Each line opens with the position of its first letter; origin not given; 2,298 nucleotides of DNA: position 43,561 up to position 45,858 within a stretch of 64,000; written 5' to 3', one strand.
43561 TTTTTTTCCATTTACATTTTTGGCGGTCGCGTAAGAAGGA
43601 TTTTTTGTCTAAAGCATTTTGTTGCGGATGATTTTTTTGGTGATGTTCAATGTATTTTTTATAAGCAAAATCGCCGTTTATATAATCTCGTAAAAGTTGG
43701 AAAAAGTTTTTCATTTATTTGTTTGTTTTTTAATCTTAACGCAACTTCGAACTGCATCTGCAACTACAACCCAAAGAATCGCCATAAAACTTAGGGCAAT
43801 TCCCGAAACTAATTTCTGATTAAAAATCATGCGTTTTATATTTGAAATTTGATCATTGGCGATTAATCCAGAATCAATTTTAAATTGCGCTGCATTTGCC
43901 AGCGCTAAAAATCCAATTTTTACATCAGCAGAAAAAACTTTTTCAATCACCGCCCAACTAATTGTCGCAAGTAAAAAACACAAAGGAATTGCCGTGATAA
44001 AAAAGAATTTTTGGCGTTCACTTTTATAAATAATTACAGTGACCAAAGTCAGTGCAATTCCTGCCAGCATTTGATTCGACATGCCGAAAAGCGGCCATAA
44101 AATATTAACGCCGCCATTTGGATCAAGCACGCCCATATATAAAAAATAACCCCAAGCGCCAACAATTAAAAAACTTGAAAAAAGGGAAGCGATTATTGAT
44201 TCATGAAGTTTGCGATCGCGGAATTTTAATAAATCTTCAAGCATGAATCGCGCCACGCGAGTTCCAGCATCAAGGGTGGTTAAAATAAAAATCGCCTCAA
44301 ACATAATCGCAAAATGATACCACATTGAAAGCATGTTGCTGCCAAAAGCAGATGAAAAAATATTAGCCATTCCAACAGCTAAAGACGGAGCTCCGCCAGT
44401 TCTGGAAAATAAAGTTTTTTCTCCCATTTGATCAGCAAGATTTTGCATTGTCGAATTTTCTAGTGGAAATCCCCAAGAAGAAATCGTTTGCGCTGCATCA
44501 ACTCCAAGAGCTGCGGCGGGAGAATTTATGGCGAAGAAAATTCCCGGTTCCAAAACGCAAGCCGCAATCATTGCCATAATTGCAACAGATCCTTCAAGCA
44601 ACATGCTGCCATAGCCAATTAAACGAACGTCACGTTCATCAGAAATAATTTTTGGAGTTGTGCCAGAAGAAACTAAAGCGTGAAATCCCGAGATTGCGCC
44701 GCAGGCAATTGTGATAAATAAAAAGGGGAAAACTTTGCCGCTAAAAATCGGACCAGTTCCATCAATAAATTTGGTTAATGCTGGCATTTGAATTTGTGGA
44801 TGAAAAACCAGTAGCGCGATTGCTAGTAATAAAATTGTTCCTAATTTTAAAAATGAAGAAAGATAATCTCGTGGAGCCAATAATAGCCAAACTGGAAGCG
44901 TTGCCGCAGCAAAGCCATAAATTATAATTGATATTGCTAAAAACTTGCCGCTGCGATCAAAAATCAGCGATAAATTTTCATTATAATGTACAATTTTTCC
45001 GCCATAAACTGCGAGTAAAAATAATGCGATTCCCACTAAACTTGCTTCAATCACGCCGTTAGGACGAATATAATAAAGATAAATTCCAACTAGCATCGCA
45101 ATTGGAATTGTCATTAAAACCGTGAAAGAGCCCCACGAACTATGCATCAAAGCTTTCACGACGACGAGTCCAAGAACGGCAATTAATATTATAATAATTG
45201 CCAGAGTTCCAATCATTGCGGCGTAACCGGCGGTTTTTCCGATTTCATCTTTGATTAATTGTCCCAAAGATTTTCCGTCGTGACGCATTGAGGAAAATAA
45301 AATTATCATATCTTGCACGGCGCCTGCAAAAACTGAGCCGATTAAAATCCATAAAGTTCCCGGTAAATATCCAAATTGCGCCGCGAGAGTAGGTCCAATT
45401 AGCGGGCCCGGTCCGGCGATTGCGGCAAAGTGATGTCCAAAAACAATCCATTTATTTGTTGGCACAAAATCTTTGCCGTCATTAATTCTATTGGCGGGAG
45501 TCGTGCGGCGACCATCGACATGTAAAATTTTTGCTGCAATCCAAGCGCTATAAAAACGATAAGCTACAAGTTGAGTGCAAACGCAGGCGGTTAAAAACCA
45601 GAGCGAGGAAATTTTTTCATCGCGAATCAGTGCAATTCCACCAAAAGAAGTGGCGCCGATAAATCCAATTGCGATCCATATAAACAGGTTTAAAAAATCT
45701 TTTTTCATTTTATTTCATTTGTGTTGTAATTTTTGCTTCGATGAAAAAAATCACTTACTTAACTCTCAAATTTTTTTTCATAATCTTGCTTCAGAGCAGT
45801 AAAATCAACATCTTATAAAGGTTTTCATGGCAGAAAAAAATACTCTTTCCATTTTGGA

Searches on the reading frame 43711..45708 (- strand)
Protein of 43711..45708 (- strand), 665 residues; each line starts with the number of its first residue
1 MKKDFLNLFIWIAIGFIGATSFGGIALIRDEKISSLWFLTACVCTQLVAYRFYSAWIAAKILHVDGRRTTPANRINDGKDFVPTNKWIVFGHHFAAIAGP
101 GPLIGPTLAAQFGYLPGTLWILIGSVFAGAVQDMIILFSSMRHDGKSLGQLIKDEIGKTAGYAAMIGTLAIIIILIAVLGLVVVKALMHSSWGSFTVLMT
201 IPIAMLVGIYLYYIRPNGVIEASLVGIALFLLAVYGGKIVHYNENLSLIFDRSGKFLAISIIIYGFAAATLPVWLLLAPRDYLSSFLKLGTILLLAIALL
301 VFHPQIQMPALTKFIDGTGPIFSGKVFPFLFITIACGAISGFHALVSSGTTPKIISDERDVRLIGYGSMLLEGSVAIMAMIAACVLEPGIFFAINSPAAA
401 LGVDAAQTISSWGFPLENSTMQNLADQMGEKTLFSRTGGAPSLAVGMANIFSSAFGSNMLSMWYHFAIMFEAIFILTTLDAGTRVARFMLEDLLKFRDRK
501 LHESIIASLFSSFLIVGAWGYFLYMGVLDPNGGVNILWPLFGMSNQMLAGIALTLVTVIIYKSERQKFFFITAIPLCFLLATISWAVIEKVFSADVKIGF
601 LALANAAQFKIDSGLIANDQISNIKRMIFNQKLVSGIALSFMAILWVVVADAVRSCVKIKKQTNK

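Call 52: search_protein_families(library=pfam, proteins=[window:43711-45708:-], max_evalue=0.00001)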
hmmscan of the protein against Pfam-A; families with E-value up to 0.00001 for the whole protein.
window:43711-45708:- (665 aa): 1 family
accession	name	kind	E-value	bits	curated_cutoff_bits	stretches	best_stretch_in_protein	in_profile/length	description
PF02554.20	CstA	-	5.1e-235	781.9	27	1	35-583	2-557/560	Carbon starvation protein CstA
